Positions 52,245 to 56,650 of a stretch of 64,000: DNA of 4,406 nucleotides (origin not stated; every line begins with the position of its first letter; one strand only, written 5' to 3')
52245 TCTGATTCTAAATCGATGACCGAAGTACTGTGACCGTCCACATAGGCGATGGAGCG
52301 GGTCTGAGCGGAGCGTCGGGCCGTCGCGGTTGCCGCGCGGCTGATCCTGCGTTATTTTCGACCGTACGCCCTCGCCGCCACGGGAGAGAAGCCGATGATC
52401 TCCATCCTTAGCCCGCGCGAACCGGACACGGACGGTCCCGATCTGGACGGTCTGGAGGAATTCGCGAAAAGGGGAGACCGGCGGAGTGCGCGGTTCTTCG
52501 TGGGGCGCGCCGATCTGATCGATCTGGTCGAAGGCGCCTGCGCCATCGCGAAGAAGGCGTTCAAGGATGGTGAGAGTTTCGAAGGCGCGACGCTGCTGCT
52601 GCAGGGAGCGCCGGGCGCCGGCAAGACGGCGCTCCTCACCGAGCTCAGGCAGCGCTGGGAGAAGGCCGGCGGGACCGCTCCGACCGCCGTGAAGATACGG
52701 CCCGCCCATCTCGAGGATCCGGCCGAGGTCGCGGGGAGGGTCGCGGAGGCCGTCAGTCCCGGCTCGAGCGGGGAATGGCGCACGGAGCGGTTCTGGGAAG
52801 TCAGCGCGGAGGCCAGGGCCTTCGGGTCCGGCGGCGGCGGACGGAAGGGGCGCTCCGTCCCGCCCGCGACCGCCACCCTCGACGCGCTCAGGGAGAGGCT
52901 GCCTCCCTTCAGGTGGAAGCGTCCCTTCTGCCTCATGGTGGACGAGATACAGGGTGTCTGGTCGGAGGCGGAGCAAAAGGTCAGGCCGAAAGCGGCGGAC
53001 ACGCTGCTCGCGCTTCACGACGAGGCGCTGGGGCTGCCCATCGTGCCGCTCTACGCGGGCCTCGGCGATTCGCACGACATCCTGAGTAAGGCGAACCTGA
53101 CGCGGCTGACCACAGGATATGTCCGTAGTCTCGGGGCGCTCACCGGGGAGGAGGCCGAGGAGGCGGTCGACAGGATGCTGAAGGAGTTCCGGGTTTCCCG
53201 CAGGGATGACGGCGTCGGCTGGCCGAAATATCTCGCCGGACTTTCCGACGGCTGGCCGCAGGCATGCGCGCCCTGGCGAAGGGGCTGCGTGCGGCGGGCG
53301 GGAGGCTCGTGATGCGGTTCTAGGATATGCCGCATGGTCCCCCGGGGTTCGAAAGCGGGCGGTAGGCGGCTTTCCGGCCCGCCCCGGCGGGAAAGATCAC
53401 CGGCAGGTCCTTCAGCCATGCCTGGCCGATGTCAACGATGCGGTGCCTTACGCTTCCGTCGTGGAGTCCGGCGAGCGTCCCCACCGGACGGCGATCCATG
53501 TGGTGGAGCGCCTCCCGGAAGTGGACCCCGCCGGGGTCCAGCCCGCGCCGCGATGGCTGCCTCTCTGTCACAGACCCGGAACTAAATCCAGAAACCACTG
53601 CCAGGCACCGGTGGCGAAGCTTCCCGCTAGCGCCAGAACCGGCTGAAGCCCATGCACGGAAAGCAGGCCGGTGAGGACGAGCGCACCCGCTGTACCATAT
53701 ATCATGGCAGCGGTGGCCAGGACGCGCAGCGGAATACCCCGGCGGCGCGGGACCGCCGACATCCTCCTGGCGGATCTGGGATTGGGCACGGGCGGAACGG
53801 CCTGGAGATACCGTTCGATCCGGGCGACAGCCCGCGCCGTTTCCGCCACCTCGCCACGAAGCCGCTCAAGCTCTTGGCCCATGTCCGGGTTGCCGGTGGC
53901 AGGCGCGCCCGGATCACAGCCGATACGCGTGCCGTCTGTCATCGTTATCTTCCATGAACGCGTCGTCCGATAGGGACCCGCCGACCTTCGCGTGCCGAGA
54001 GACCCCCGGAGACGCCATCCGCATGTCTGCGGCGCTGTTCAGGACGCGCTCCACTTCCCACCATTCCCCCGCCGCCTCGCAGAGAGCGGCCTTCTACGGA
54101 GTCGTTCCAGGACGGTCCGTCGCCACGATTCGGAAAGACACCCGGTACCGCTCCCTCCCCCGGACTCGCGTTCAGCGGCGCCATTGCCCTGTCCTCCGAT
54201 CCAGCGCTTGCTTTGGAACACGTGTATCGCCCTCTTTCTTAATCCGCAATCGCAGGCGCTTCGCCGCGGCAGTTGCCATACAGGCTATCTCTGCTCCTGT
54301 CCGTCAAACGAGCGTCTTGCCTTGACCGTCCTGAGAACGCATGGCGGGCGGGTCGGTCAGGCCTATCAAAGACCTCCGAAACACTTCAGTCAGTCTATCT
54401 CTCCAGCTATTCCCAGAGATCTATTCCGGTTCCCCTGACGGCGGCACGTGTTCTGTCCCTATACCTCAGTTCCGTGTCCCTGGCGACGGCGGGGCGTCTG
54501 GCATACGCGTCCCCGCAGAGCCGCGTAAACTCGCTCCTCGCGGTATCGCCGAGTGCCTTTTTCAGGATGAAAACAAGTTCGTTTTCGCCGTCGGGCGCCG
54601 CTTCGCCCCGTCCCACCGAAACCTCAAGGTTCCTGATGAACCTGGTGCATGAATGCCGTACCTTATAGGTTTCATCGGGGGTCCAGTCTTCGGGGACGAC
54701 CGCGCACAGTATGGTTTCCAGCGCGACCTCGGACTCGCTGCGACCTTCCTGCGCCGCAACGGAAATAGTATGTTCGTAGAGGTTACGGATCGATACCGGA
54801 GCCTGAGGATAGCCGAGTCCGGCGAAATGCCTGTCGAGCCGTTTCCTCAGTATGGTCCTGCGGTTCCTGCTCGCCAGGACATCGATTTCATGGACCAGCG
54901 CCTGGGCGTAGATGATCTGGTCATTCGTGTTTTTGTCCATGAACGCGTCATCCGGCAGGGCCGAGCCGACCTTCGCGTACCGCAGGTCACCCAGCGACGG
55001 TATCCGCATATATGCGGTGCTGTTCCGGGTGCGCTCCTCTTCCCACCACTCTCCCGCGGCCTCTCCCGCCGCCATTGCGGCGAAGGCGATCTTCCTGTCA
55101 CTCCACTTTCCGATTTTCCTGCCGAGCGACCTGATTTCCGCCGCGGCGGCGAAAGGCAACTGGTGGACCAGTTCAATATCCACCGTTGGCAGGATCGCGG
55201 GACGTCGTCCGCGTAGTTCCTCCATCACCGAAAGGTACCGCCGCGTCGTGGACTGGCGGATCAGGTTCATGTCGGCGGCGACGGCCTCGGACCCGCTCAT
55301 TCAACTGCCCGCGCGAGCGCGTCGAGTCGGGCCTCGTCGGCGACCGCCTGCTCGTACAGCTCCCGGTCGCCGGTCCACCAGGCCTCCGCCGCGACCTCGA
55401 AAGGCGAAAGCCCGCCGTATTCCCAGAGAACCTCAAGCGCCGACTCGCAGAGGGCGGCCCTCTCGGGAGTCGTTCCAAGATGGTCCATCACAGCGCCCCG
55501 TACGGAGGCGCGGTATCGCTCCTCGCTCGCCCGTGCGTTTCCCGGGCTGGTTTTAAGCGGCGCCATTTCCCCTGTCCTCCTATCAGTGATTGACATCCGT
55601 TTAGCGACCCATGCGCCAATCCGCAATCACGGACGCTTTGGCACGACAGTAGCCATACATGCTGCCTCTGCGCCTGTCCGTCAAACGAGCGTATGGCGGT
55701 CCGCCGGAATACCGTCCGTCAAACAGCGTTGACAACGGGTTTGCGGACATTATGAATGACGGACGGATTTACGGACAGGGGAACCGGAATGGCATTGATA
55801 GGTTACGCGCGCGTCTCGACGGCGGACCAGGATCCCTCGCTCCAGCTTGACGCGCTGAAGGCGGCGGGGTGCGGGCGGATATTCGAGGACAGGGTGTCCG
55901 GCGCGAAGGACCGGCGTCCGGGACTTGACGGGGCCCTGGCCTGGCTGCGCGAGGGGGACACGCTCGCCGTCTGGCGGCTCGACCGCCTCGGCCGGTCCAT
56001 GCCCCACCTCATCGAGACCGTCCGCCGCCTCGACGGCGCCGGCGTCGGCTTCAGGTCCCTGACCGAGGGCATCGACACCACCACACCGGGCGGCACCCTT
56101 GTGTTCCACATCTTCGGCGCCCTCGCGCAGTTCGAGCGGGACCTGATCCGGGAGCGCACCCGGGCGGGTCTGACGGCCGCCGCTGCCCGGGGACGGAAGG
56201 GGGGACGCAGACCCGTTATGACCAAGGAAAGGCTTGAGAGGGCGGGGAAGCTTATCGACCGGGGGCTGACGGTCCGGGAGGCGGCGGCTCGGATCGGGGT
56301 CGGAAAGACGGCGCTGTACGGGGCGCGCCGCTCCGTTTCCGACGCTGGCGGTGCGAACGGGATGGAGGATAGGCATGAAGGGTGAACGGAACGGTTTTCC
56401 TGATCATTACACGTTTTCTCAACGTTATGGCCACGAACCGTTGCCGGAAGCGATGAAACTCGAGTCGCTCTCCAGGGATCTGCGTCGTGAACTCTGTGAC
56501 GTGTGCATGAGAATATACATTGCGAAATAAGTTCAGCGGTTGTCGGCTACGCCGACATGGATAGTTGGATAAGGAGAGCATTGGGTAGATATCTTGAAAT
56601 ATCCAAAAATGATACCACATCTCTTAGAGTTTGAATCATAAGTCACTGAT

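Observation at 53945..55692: Translationally coupled 89-aa/297-aa orphan gene pair abutting a res-like site, with a decayed second copy bounded by ~130-bp direct repeats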

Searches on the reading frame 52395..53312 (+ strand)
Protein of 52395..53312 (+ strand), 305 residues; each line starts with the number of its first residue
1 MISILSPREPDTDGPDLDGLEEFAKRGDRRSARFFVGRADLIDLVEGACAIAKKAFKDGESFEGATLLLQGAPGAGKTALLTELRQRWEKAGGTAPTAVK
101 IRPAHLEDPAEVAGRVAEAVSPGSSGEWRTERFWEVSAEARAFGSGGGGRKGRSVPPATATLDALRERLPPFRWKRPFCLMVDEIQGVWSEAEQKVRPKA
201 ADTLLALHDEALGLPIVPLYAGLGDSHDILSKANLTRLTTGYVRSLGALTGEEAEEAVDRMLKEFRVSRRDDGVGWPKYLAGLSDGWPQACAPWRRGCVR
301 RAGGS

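Call 3: search_protein_families(library=pfam, proteins=[window:52395-53312:+], max_evalue=1)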
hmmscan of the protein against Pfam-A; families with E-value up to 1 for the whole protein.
window:52395-53312:+ (305 aa): 15 families
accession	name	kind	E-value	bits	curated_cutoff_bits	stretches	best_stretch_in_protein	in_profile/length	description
PF13191.12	AAA_16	-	2.7e-07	31.7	32.6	1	54-195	14-143/167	AAA ATPase domain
PF13401.12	AAA_22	-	3e-05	24.8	27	1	67-209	8-109/130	AAA domain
PF13604.12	AAA_30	-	0.00018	21.7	27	1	66-94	20-48/191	AAA domain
PF05729.18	NACHT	-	0.0054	17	26.7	1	66-91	2-27/167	NACHT domain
PF00004.35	AAA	-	0.032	15.1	21.2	0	67-88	1-22/131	ATPase family associated with various cellular activities (AAA)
PF13245.12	AAA_19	-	0.04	14.5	25.1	1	64-95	11-42/134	AAA domain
PF09848.15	SLFN-g3_helicase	-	0.073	12.8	24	1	66-94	3-33/354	Schlafen group 3, DNA/RNA helicase domain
PF13481.12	AAA_25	-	0.086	12.9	27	1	63-116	32-91/195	AAA domain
PF07728.20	AAA_5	-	0.12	12.8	22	1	67-90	2-26/139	AAA domain (dynein-related subfamily)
PF06414.18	Zeta_toxin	-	0.14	12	22.3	1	66-92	18-44/199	Zeta toxin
PF00005.33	ABC_tran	-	0.15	13.1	25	1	63-95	10-42/137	ABC transporter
PF24883.2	NPHP3_N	-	0.16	12.6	24.8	1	63-90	21-48/164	Nephrocystin 3, N-terminal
PF13521.12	AAA_28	-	0.22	12.2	27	1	69-87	4-22/164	AAA domain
PF13238.12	AAA_18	-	0.26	12.2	29.4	1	68-87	2-21/128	AAA domain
PF02367.23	TsaE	-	0.26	11.7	26.6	1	63-89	20-46/128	Threonylcarbamoyl adenosine biosynthesis protein TsaE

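Call 4: search_protein_families(library=ncbifam, proteins=[window:52395-53312:+], max_evalue=1)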
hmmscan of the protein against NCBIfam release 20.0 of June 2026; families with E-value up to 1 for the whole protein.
window:52395-53312:+ (305 aa): 3 families
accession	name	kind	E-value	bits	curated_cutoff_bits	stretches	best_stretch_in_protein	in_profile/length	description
NF040586.1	FxSxx_TPR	equivalog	0.0044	15.5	300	1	33-90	6-51/830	FxSxx-COOH system tetratricopeptide repeat protein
TIGR02768.1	TraA_Ti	equivalog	0.17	10.1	590.45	1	71-94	382-405/751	Ti-type conjugative transfer relaxase TraA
NF058535.1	antiphage_EruA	equivalog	0.27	9.2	1000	1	68-103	28-63/1318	NACHT domain-containing antiphage protein EruA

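Call 7: search_protein_families(library=padloc, proteins=[window:52395-53312:+], max_evalue=1)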
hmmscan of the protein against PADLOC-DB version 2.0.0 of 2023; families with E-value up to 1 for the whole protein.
window:52395-53312:+ (305 aa): 3 families
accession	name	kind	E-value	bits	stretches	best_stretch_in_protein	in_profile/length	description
PDLC04140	mad8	-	0.036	11.6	1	63-84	26-47/314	mads_8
PDLC02361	PifA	-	0.083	9.4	1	59-103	35-79/720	PifA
PDLC04702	PDC-M54A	-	0.099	8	1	65-92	318-345/1621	-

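Call 8: search_protein_families(library=phrogs, proteins=[window:52395-53312:+], max_evalue=1)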
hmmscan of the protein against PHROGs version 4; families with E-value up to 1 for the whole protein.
window:52395-53312:+ (305 aa): 4 families
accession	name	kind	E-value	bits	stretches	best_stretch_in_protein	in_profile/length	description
phrog_25411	-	unknown function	0.049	13.2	1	68-93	234-259/627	-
phrog_1979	-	unknown function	0.17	12.1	1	63-91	123-151/380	-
phrog_800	-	head and packaging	0.44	10.1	1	60-97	28-60/511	terminase small subunit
phrog_14322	-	unknown function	0.66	10.2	1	63-84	225-246/398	-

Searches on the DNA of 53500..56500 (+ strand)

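Call 24: search_dna_similar(query=window:53500-56500:+, collection=plasmids, mode=distant, max_rows=15)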
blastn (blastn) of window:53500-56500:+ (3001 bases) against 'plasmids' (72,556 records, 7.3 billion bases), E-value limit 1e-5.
Records with a match: 2680; places in all: 3264; records where one place covers at least 80% of the query: 0.
Best place of each record, by identity: 80-90% 7; 60-80% 2673.
By first word of the organism name: Klebsiella 579; Pseudomonas 264; Xanthomonas 238; Escherichia 225; Enterobacter 160; Aeromonas 81; Salmonella 74; Sphingobium 71; Streptomyces 71; Citrobacter 69; and 171 more.
By predicted mobility (MOB-suite, as given by PLSDB): conjugative 1418; non-mobilizable 716; mobilizable 546.
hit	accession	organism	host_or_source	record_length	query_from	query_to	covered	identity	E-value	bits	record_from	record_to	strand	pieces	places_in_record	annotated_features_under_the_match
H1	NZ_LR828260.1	Xanthomonas hortorum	Lactuca sp.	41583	2176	2827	22%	73.1%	3e-83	419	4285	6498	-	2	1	xopG: XopG/HopH/AvrPtoH family type III secretion system effector | recombinase family protein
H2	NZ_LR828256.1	Xanthomonas hortorum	Solanum lycopersicum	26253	2176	2827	22%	73.1%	3e-83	419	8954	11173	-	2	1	xopG: XopG/HopH/AvrPtoH family type III secretion system effector | recombinase family protein | hypothetical protein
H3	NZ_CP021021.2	Xanthomonas citri pv. phaseoli var. fuscans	Phaseolus sp.,cell culture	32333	2172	2827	22%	72.7%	2e-85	325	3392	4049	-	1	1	recombinase family protein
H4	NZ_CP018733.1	Xanthomonas hortorum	Solanum lycopersicum,pathogen ...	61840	2176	2827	22%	73.0%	3e-82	415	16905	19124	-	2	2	xopG: XopG/HopH/AvrPtoH family type III secretion system effector | recombinase family protein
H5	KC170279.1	uncultured bacterium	-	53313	2172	2827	22%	72.2%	9e-89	337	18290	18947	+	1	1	putative resolvase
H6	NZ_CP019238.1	Rhodoferax koreense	Whole organism,environment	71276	2172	2827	22%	72.2%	9e-89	337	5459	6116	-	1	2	recombinase family protein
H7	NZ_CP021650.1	Acidovorax sp. T1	-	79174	2172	2827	22%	72.2%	9e-89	337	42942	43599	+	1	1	recombinase family protein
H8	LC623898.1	uncultured bacterium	-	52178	2172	2827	22%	72.2%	9e-89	337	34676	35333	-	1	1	recombinase family protein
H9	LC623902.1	uncultured bacterium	-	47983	2172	2827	22%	72.2%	9e-89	337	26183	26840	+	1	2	recombinase family protein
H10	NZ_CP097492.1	Pseudomonas sp. BYT-5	wastewater treatment tank,soil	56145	2172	2827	22%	72.2%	9e-89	337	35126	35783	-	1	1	recombinase family protein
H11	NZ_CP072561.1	Pseudomonas sp. BYT-1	activated sludge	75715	2172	2827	22%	72.2%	9e-89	337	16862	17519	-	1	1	recombinase family protein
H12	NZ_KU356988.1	Variovorax paradoxus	-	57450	2172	2827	22%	72.2%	9e-89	337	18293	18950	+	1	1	recombinase family protein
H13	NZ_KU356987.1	Variovorax paradoxus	-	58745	2172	2827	22%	72.2%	9e-89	337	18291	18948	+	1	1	recombinase family protein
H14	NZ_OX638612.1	Pseudomonas aeruginosa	Homo sapiens,throat culture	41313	2172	2827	22%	72.2%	9e-89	337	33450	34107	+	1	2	recombinase family protein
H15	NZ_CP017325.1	Xanthomonas campestris pv. campestris str. CN15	Brassica rapa subsp. chinensis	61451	2176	2827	22%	72.6%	1e-86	330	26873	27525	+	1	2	recombinase family protein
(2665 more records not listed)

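Call 62: get_annotated_region(hit=H5, flank=5000)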
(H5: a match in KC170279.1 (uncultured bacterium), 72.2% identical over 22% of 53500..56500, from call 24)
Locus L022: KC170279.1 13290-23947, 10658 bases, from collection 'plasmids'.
description: Uncultured bacterium plasmid pMBUI8, complete sequence
organism: uncultured bacterium (NCBI taxid 77133)
taxonomy: Bacteria; ; ; ; ; ; uncultured bacterium
host: -; source: -; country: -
typing (MOB-suite, as given by PLSDB): conjugative; replicon IncP; relaxase MOBP; mating-pair formation MPF_T
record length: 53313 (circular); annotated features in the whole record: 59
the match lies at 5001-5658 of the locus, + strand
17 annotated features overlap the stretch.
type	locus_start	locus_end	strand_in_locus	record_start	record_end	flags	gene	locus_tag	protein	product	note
CDS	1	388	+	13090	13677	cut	trbM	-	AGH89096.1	TrbM:mating pair formation protein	-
CDS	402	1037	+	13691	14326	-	trbN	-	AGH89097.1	TrbN:mating pair formation protein, muramidase/lysozyme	-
CDS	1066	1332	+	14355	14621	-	trbO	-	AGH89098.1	TrbO:mating pair formation protein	-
CDS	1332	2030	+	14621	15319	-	trbP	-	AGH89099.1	TrbP:mating pair formation protein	-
CDS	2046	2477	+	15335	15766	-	-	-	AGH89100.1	Upf30.5:outer membrane protein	-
CDS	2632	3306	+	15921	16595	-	-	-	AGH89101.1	Upf31.0:major outer membrane lipoprotein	-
CDS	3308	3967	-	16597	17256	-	parA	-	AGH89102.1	ParA: resolvase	-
CDS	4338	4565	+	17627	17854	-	-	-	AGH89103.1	hypothetical protein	-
CDS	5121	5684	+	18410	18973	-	-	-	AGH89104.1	putative resolvase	-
CDS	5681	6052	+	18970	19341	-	-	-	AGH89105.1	hypothetical protein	-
CDS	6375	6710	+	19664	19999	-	-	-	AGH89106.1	propeptide, PepSY amd peptidase M4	-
CDS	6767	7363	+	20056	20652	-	-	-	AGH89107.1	putative phosphoesterase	-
CDS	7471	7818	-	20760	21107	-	-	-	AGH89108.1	putative histidine kinase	-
CDS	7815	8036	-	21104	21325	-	-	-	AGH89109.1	putative transcriptional regulator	-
CDS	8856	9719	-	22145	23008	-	-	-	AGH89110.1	triphenylmethane reductase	-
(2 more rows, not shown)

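Call 63: get_annotated_region(hit=H3, flank=5000)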
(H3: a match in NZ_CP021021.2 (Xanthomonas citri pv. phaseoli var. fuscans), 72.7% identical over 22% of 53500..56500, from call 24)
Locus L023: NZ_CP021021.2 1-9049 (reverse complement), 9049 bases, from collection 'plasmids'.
description: Xanthomonas citri pv. phaseoli var. fuscans strain CFBP6167 plasmid pE, complete sequence
organism: Xanthomonas citri pv. phaseoli var. fuscans (NCBI taxid 473423)
taxonomy: Bacteria; Pseudomonadota; Gammaproteobacteria; Lysobacterales; Lysobacteraceae; Xanthomonas; Xanthomonas citri; Xanthomonas citri pv. phaseoli var. fuscans
host: -; source: Phaseolus sp.,cell culture; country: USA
typing (MOB-suite, as given by PLSDB): mobilizable; replicon rep_cluster_224; relaxase MOBP
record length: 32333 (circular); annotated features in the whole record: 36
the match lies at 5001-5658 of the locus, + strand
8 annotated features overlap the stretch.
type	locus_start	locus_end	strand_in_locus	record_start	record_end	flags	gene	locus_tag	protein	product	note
CDS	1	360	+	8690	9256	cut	-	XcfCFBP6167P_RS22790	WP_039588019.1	S26 family signal peptidase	GO:0006465 - signal peptide processing [Evidence IEA]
CDS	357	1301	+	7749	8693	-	-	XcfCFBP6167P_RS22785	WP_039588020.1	lytic transglycosylase domain-containing protein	-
CDS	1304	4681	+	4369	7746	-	-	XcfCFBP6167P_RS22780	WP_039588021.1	zincin-like metallopeptidase domain-containing protein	-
CDS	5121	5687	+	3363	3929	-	-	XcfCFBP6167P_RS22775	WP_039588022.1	recombinase family protein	GO:0006310 - DNA recombination [Evidence IEA]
CDS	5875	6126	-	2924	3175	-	-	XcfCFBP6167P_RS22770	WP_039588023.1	hypothetical protein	-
CDS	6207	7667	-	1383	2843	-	-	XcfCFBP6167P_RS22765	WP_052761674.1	TrbI/VirB10 family protein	-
CDS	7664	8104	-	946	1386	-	-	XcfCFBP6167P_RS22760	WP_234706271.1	conjugal transfer protein TrbH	-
CDS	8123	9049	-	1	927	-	trbG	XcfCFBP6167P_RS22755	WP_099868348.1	P-type conjugative transfer protein TrbG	GO:0009291 - unidirectional conjugation [Evidence IEA]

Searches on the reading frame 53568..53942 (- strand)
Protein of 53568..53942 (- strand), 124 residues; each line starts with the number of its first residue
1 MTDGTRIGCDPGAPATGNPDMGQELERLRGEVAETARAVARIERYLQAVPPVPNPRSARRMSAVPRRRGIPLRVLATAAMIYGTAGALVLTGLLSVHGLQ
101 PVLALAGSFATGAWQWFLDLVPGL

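Call 3: search_protein_families(library=pfam, proteins=[window:53568-53942:-], max_evalue=1)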
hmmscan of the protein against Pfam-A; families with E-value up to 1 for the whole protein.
window:53568-53942:- (124 aa): 0 families

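Call 4: search_protein_families(library=ncbifam, proteins=[window:53568-53942:-], max_evalue=1)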
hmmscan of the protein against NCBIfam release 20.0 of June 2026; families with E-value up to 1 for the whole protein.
window:53568-53942:- (124 aa): 1 family
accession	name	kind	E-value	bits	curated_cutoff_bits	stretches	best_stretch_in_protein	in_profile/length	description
NF041276.1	treh_trans_TtfA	equivalog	0.15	11.6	450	1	29-80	179-230/283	trehalose monomycolate transport factor TtfA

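Call 7: search_protein_families(library=padloc, proteins=[window:53568-53942:-], max_evalue=1)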
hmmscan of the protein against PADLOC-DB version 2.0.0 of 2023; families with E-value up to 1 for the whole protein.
window:53568-53942:- (124 aa): 0 families

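Call 8: search_protein_families(library=phrogs, proteins=[window:53568-53942:-], max_evalue=1)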
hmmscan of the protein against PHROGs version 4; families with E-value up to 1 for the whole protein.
window:53568-53942:- (124 aa): 2 families
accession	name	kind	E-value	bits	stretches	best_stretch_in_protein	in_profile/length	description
phrog_5225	-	unknown function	0.031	15.6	1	15-89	20-86/92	-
phrog_20881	-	unknown function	0.18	12.6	1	20-54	109-147/189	-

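Call 86: search_dna_similar(query=window:53568-53942:-, collection=plasmids, mode=protein, max_evalue=0.001, max_rows=10)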
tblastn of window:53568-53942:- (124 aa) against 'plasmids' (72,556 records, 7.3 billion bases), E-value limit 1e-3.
No match.

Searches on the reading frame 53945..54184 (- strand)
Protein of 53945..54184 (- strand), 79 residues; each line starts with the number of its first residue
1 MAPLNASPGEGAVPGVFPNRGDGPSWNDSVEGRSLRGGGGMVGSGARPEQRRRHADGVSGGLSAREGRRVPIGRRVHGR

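Call 3: search_protein_families(library=pfam, proteins=[window:53945-54184:-], max_evalue=1)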
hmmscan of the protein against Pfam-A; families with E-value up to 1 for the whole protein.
window:53945-54184:- (79 aa): 0 families

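Call 4: search_protein_families(library=ncbifam, proteins=[window:53945-54184:-], max_evalue=1)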
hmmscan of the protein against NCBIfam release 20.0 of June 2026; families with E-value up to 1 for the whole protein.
window:53945-54184:- (79 aa): 0 families
